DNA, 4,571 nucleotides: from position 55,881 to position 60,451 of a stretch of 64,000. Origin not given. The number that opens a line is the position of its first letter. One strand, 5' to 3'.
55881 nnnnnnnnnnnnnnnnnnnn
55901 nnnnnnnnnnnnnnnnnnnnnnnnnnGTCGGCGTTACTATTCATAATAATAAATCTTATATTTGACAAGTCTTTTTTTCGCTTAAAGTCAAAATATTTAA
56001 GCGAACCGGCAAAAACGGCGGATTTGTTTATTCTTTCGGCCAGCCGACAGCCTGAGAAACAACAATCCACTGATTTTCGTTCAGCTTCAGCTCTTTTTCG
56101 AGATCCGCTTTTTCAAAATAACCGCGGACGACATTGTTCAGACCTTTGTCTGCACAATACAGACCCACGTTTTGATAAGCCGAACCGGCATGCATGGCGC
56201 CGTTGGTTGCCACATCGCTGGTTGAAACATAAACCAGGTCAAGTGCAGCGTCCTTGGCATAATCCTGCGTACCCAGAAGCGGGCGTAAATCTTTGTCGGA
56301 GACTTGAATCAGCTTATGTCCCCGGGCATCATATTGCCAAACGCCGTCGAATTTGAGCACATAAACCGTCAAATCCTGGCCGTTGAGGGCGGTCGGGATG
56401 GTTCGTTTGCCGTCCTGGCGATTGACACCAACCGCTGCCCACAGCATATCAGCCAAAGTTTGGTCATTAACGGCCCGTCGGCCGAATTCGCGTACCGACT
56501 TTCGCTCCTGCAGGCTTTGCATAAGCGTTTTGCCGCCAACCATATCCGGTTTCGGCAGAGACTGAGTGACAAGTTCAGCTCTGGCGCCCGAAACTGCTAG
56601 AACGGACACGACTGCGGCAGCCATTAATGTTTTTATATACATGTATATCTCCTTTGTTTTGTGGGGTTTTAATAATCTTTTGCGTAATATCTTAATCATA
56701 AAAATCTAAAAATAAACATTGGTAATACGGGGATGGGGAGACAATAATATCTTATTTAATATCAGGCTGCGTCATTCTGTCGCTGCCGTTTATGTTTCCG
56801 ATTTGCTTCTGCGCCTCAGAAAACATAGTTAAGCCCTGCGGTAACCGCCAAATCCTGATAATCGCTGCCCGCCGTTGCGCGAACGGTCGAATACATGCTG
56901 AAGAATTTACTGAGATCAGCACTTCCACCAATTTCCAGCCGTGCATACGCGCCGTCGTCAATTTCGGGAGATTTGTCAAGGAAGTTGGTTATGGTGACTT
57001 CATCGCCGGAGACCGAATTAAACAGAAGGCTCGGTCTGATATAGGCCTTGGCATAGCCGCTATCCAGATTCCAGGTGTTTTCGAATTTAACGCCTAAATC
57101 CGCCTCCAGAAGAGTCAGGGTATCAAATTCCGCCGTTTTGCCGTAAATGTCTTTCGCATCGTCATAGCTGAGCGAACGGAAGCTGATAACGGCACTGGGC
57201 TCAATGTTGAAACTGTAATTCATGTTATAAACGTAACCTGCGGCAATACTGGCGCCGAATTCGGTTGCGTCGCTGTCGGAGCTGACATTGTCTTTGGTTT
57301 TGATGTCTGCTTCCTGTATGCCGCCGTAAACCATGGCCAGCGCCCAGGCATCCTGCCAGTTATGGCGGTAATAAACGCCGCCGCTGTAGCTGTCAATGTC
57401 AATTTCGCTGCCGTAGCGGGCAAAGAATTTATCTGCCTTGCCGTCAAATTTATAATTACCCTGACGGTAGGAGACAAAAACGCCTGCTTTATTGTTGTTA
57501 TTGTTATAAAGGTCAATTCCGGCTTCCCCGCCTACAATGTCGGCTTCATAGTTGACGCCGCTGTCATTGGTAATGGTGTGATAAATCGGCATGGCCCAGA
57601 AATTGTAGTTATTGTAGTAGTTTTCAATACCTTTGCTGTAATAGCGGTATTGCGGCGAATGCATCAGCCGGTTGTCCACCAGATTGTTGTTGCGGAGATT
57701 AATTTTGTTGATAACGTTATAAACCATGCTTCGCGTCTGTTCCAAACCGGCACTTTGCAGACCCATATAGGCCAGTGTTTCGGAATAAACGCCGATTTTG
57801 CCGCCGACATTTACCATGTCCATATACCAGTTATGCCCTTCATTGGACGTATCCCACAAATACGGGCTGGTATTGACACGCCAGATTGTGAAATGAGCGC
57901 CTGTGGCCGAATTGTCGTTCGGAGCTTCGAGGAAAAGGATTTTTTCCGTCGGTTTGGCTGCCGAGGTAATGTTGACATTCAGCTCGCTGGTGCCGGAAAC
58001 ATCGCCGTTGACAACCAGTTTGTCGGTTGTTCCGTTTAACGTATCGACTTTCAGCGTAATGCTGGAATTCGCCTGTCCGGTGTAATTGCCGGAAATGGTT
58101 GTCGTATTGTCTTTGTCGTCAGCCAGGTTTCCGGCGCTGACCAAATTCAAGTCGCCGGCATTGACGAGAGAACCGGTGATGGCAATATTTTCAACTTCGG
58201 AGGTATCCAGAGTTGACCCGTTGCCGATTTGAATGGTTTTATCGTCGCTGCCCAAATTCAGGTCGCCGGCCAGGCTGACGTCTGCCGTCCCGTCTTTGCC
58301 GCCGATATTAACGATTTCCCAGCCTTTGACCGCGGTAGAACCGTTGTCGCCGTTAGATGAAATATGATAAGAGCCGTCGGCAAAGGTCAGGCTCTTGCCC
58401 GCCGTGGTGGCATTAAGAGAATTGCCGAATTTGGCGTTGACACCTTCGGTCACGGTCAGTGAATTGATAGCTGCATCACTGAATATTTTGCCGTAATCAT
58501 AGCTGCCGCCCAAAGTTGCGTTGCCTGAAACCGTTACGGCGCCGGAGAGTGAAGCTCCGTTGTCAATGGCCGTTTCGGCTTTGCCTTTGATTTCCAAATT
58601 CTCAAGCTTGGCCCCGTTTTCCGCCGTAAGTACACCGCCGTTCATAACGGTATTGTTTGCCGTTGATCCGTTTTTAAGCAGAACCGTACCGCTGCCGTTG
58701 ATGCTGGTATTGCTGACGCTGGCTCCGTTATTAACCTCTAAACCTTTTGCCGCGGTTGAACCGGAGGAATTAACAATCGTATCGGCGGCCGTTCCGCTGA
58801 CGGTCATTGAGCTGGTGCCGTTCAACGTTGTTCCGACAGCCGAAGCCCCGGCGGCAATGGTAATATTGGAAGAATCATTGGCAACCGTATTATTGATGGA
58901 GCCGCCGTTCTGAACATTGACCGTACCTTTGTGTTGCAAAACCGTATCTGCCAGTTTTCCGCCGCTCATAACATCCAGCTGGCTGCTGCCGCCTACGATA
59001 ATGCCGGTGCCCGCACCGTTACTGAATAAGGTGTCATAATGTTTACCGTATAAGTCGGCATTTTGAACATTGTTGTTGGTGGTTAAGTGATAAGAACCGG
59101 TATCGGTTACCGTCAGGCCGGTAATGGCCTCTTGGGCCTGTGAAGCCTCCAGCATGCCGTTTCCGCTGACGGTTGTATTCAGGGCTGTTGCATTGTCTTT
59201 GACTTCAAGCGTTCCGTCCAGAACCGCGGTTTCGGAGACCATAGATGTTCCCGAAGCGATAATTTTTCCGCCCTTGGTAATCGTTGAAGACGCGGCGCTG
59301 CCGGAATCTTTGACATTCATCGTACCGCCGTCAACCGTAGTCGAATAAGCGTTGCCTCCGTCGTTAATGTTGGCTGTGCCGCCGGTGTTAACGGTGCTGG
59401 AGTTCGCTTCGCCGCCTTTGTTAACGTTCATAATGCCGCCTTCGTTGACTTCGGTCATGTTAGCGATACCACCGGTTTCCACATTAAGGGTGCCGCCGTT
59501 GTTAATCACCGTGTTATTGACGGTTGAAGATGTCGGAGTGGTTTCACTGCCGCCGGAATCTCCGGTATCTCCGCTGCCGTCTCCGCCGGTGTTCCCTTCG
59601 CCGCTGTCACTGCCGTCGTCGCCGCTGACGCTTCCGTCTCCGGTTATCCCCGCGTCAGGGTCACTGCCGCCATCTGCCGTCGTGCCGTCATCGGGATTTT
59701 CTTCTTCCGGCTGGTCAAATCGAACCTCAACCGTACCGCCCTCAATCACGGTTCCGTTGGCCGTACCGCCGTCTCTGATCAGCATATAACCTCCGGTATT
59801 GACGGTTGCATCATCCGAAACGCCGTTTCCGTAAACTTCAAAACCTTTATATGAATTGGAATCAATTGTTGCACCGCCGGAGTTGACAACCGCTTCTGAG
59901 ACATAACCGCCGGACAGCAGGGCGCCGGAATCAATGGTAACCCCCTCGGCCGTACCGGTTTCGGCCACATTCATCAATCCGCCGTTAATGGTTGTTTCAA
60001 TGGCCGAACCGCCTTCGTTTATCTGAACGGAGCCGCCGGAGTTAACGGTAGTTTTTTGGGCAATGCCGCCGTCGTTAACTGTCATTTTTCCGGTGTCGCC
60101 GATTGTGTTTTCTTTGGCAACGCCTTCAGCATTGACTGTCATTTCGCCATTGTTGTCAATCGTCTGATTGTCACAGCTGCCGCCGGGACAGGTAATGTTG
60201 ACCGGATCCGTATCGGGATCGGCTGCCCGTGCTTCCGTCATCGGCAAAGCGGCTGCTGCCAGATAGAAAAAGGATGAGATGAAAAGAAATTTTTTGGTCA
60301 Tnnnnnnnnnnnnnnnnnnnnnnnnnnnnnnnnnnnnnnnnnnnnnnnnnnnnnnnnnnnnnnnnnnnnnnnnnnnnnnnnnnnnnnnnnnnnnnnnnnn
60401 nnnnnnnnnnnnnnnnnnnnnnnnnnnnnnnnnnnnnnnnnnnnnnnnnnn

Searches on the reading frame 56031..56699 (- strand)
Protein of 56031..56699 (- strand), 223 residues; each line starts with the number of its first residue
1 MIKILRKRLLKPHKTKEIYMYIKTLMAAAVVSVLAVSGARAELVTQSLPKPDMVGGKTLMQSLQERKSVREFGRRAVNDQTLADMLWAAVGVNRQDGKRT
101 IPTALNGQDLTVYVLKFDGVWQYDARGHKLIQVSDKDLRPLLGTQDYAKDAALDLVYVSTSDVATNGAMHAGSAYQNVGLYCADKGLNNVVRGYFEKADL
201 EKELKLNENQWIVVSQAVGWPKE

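Call 8: search_protein_families(library=pfam, proteins=[window:56031-56699:-])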
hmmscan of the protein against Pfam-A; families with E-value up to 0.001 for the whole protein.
window:56031-56699:- (223 aa): 2 families
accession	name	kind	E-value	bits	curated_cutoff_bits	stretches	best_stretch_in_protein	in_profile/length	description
PF00881.29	Nitroreductase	-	7e-15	56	23.5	1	64-220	2-167/167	Nitroreductase family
PF14512.11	TM1586_NiRdase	-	0.00014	22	27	0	59-98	2-41/215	Putative TM nitroreductase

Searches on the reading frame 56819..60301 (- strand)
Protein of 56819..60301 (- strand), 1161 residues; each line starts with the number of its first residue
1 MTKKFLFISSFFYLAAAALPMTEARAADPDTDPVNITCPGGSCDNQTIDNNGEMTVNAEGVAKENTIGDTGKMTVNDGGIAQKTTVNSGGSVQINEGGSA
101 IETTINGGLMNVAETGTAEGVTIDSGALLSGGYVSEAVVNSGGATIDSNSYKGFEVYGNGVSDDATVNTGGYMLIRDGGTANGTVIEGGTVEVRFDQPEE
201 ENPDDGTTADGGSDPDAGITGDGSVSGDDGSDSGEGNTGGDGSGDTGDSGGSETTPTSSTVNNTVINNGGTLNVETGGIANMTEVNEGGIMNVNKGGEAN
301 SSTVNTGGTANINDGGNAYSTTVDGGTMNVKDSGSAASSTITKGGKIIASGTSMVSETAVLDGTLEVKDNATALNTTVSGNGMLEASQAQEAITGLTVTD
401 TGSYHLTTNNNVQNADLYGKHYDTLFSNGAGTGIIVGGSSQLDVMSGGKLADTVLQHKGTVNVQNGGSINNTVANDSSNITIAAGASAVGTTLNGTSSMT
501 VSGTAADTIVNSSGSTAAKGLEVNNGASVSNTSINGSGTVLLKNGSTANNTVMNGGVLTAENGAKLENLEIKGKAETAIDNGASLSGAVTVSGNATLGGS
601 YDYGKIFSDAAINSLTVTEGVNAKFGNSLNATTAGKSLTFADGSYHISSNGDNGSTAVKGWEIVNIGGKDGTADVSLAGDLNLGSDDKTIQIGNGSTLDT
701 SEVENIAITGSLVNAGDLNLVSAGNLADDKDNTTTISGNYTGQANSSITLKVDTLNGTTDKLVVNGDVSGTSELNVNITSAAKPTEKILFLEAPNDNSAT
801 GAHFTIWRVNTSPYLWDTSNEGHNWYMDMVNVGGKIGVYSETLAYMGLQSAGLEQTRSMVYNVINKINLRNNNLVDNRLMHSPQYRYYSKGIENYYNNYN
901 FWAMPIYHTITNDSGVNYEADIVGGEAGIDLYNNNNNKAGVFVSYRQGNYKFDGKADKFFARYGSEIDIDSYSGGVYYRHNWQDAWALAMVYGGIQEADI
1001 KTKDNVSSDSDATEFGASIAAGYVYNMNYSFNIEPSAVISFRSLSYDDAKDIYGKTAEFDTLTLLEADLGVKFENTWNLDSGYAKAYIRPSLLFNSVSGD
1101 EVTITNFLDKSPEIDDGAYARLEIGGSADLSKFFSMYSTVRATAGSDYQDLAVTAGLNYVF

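Call 8: search_protein_families(library=pfam, proteins=[window:56819-60301:-])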
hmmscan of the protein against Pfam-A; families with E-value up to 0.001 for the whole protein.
window:56819-60301:- (1161 aa): 2 families
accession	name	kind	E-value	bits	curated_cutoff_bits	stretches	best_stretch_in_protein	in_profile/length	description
PF03797.25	Autotransporter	-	1.8e-25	90.6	26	1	901-1137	1-251/255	Autotransporter beta-domain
PF16168.11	AIDA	-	1e-22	80.4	27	3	78-126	13-62/63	Adhesin of bacterial autotransporter system, probable stalk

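Call 18: search_protein_families(library=ncbifam, proteins=[window:56819-60301:-], max_evalue=0.00001)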
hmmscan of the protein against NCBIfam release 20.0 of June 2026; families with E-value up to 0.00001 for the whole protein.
window:56819-60301:- (1161 aa): 5 families
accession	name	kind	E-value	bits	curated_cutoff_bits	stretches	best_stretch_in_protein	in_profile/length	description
TIGR04415.1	O_hepto_targRPT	repeat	8.7e-31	105.7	30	1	260-297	1-38/38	strand-loop-strand repeat protein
TIGR01414.1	autotrans_barl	domain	5.8e-26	91.5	16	1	732-1161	6-432/432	autotransporter outer membrane beta-barrel domain-containing protein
NF033176.1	auto_AIDA-I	exception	7.8e-20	70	1200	2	45-193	321-464/1287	autotransporter adhesin AIDA-I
NF033177.1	auto_Ag43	equivalog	3.1e-13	48.8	1200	2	49-352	97-410/948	Ag43/Cah family autotransporter adhesin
NF040482.1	auto_BafA_Cterm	equivalog_domain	3.6e-07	29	700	0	69-188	20-142/643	BafA family autotransporter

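Call 30: find_related_loci(query=A2, collection=metagenome_contigs, flank=4000)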
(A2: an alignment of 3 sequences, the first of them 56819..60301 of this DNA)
Query A2 (1161 aa) in metagenome_contigs; peptide patterns used: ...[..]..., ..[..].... (x = any residue, [..] = any of these).
599 stretches matched a pattern (row limit reached: there are more); 5 encode a relative of the query (tblastn E <= 1e-3); 5 distinct loci.
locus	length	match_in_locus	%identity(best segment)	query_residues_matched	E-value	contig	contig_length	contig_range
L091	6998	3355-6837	100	1-1161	0e+0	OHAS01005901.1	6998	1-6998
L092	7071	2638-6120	100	1-1161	0e+0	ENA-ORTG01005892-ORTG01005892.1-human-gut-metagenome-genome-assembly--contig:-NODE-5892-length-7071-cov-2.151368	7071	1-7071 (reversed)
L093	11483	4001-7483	100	1-1161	0e+0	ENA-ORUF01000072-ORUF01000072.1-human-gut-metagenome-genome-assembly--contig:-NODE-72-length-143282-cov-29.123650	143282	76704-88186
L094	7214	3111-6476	96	1-1161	0e+0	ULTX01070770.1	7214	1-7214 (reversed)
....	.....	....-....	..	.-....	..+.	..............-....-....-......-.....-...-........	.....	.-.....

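Call 32: find_homologous_proteins(query=window:56819-60301:-, max_evalue=1e-30)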
Query window:56819-60301:- (1161 aa): 43 proteins with E <= 1e-30 among 8000 candidates.
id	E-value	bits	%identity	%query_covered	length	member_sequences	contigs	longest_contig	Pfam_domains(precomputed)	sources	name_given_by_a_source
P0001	0.0e+0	2478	100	100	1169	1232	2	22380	PF03797.26,PF16168.12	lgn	-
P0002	0.0e+0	1614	66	100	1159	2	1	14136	PF03797.26,PF16168.12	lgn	-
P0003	0.0e+0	1589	66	100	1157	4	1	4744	PF03797.26,PF16168.12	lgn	-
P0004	0.0e+0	1531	62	99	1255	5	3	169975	PF03797.26,PF16168.12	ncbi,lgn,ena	-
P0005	0.0e+0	1512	63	100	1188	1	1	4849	PF03797.26,PF16168.12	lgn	-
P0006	0.0e+0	1510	62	100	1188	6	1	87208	PF03797.26,PF16168.12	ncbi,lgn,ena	-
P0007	0.0e+0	1508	60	100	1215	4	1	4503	PF03797.26,PF16168.12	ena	-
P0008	0.0e+0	1508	61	100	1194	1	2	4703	PF03797.26,PF16168.12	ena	-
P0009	0.0e+0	1491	61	99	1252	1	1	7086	PF03797.26,PF16168.12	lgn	-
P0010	0.0e+0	1468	62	100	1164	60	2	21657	PF03797.26,PF16168.12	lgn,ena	-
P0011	0.0e+0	1459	60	93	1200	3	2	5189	PF03797.26,PF16168.12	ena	-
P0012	0.0e+0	1442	60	100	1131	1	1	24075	PF03797.26,PF16168.12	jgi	-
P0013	0.0e+0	1442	61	100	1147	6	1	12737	PF03797.26,PF16168.12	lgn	-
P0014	0.0e+0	1395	58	100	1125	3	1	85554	PF03797.26,PF16168.12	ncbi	-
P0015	5.1e-219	748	40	100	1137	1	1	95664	PF03797.26,PF16168.12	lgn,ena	-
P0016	4.2e-217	742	40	97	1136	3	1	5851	PF03797.26,PF16168.12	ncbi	-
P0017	1.1e-212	727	41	97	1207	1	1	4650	PF03797.26,PF16168.12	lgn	-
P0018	5.2e-209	715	38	98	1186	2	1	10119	PF03797.26,PF16168.12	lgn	-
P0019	1.6e-124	435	31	77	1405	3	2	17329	PF03797.26,PF16168.12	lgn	-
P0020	4.7e-124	434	30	100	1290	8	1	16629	PF03797.26,PF16168.12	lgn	-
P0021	1.3e-123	432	32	77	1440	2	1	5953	PF03797.26,PF16168.12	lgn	-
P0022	3.3e-123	431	31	95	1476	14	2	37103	PF03797.26,PF16168.12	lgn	-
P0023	2.6e-122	428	32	99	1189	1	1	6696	PF03797.26,PF16168.12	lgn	-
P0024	3.2e-121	424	31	97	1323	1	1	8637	PF03797.26,PF16168.12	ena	-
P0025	3.7e-121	424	31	97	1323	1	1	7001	PF03797.26,PF16168.12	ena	-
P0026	4.4e-120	421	31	97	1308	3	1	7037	PF03797.26,PF16168.12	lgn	-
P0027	4.9e-120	420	31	99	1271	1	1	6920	PF03797.26,PF16168.12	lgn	-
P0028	3.9e-111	391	30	97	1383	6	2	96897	PF03797.26,PF16168.12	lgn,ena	-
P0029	7.1e-108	380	100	16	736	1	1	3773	PF02368.25,PF16168.12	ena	-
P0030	1.6e-90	323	29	94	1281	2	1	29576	PF16168.12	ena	-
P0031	7.5e-90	321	31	77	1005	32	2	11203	PF03797.26,PF16168.12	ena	-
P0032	1.3e-87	313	30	87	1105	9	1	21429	PF03797.26,PF16168.12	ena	-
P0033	1.4e-57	214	31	44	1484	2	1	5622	PF16168.12,PF00353.26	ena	-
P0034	4.9e-42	162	29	47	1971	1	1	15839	PF16168.12,PF00353.26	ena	-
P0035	5.9e-39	152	31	32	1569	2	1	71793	PF16168.12,PF00353.26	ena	-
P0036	1.0e-38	151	29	45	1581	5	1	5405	PF16168.12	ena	-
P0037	1.2e-36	144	30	50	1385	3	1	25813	PF01839.30,PF13517.13,PF16168.12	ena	-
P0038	1.7e-35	141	28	44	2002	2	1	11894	PF13529.14,PF07705.18,PF16168.12,PF00353.26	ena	-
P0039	3.8e-35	139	26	43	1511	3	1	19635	PF01839.30,PF13517.13,PF16168.12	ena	-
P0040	8.7e-33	132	28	53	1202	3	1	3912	PF16168.12,PF00353.26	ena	-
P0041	1.3e-32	131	30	40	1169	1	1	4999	PF16168.12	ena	-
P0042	1.2e-31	128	27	48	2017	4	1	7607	PF13517.13,PF16168.12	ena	-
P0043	7.2e-31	125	25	93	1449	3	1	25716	PF13018.12,PF16168.12,PF18883.7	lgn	-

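Call 33: find_encoding_contigs(protein=P0002, flank=3000, max_places=1)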
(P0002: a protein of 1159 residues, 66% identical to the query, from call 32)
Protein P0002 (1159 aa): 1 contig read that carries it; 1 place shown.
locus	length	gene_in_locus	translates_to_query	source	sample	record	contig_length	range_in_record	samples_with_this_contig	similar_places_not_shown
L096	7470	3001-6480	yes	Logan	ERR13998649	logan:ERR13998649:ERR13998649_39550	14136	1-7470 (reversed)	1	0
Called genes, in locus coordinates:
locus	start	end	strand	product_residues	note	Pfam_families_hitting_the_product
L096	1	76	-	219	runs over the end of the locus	-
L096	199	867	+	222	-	PF02224:Cytidylate_kin, PF13189:Cytidylate_kin2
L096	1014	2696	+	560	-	PF17092:PCB_OB (faint), PF21710:Spt6_S1 (faint), PF00575:S1, PF13509:S1_2 (faint), PF18614:RNase_II_C_S1 (faint), PF00575:S1, PF23459:S1_RRP5 (weak), PF00575:S1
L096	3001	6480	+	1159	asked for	PF16168:AIDA (weak), PF03797:Autotransporter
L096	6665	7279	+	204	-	PF00881:Nitroreductase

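Call 34: find_encoding_contigs(protein=P0014, flank=3000, max_places=1)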
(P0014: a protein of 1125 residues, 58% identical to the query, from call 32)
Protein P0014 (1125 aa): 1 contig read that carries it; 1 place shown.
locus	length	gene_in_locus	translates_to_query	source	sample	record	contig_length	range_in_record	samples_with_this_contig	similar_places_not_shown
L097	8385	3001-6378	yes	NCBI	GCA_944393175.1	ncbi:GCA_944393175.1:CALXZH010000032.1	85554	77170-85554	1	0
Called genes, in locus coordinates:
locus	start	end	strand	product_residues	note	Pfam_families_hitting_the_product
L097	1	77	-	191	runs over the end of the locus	-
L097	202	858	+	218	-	PF02224:Cytidylate_kin, PF13189:Cytidylate_kin2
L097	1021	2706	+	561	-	PF17092:PCB_OB (faint), PF00575:S1, PF13509:S1_2 (faint), PF00575:S1, PF23459:S1_RRP5 (weak), PF00575:S1, PF23459:S1_RRP5 (weak), PF00575:S1, +2 more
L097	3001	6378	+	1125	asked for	PF16168:AIDA (weak), PF03797:Autotransporter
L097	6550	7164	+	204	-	PF00881:Nitroreductase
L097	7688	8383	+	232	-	?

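Call 35: find_encoding_contigs(protein=P0015, flank=3000, max_places=1)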
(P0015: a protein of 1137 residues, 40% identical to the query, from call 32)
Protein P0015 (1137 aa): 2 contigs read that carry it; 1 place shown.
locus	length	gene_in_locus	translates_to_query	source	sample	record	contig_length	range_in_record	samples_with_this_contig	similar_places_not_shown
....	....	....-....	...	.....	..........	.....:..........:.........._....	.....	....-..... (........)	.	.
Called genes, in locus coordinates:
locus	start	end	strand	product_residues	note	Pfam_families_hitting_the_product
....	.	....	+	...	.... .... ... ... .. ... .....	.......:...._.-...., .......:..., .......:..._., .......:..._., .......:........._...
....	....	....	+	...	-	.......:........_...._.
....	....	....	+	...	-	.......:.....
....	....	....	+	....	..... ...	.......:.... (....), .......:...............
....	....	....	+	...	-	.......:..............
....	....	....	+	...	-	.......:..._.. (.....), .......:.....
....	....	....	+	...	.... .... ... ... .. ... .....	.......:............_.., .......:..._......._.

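Call 36: find_encoding_contigs(protein=P0012, flank=3000, max_places=1)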
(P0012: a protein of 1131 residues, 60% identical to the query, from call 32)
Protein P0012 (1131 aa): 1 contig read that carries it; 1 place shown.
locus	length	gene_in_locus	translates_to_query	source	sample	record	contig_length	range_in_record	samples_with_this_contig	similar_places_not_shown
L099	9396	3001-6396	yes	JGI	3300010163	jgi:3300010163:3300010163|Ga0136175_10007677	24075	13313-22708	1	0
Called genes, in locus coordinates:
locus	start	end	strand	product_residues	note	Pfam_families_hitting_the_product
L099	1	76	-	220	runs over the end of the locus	-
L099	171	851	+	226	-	PF02224:Cytidylate_kin, PF13189:Cytidylate_kin2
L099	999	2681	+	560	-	PF17092:PCB_OB (faint), PF21710:Spt6_S1 (faint), PF00575:S1, PF00575:S1, PF23459:S1_RRP5 (weak), PF00575:S1, PF23459:S1_RRP5 (weak), PF00575:S1, +1 more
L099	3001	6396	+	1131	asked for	PF16168:AIDA (weak), PF03797:Autotransporter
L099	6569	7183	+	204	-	PF00881:Nitroreductase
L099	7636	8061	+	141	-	-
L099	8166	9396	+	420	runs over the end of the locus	PF00437:T2SSE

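Call 38: find_encoding_contigs(protein=P0018, flank=3000, max_places=1)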
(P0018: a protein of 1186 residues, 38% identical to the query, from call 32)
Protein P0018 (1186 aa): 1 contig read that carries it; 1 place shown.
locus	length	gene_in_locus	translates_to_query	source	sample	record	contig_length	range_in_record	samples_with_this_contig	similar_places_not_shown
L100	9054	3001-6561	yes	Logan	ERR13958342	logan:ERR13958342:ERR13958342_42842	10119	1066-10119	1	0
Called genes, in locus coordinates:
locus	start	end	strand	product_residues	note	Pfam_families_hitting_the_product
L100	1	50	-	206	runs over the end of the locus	-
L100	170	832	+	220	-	PF02224:Cytidylate_kin, PF13189:Cytidylate_kin2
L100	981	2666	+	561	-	PF17092:PCB_OB (faint), PF00575:S1, PF13509:S1_2 (faint), PF21710:Spt6_S1 (faint), PF00575:S1, PF23459:S1_RRP5 (weak), PF00575:S1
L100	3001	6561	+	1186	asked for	PF16168:AIDA (weak), PF03797:Autotransporter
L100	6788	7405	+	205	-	PF00881:Nitroreductase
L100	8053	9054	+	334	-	?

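Call 39: find_encoding_contigs(protein=P0028, flank=3000, max_places=1)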
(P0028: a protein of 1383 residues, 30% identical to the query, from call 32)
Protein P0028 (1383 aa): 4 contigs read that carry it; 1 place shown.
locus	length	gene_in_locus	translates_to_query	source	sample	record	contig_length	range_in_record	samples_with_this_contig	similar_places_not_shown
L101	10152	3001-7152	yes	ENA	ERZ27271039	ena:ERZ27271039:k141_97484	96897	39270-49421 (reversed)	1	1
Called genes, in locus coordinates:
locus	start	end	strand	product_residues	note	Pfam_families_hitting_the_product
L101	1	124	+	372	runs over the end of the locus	PF00712:DNA_pol3_beta, PF02767:DNA_pol3_beta_2, PF02768:DNA_pol3_beta_3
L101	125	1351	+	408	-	PF02463:SMC_N, PF13476:AAA_23, PF13304:AAA_21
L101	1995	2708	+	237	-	PF07484:Collar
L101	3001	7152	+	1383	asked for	PF16168:AIDA, PF03797:Autotransporter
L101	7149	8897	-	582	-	PF00664:ABC_membrane, PF00005:ABC_tran, PF02463:SMC_N (weak)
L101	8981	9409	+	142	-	-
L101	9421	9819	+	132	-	PF03610:EIIA-man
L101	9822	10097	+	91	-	PF00381:PTS-HPr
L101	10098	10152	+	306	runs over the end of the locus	PF01555:N6_N4_Mtase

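Call 40: find_encoding_contigs(protein=P0022, flank=3000, max_places=1)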
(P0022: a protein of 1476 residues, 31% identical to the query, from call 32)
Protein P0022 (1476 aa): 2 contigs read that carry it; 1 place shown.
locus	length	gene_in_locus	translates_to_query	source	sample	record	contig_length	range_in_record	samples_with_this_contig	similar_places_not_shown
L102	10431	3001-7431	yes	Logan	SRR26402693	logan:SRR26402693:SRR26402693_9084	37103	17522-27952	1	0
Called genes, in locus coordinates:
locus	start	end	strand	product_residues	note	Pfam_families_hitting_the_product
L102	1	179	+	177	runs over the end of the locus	-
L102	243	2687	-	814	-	PF02518:HATPase_c, PF00204:DNA_gyraseB, PF01751:Toprim, PF18053:GyrB_insert, PF00986:DNA_gyraseB_C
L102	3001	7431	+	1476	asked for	PF16168:AIDA, PF03797:Autotransporter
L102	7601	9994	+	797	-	-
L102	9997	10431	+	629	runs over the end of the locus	-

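Call 41: find_encoding_contigs(protein=P0020, flank=3000, max_places=1)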
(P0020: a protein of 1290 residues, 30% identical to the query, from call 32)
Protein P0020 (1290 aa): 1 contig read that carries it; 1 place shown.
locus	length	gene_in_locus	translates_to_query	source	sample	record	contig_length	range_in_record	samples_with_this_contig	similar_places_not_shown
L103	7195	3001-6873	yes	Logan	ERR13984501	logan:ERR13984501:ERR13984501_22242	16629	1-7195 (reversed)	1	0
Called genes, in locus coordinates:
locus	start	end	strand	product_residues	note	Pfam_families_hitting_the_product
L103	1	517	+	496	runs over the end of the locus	PF07831:PYNP_C (weak)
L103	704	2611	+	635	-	PF00012:HSP70, PF06723:MreB_Mbl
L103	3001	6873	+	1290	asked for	PF16168:AIDA, PF03797:Autotransporter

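Call 64: find_encoding_contigs(protein=P0032, flank=3000, max_places=2)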
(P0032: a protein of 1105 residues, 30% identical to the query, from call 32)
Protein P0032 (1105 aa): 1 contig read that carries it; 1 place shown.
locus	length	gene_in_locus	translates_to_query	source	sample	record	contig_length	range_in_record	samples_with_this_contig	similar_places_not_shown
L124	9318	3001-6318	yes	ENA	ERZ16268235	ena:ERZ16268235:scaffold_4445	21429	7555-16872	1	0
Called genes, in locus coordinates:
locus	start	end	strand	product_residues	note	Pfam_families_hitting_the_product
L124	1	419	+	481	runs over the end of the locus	PF11638:DnaA_N, PF00308:Bac_DnaA, PF08299:Bac_DnaA_C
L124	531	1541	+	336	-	PF00712:DNA_pol3_beta, PF02767:DNA_pol3_beta_2, PF02768:DNA_pol3_beta_3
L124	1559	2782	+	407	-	PF02463:SMC_N, PF13476:AAA_23 (weak), PF13304:AAA_21 (weak)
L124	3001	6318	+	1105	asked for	PF16168:AIDA (weak), PF03797:Autotransporter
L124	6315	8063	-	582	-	PF00664:ABC_membrane, PF02463:SMC_N (weak), PF00005:ABC_tran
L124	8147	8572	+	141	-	-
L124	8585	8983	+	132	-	PF03610:EIIA-man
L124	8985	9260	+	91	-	PF00381:PTS-HPr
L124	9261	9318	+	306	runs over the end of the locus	PF01555:N6_N4_Mtase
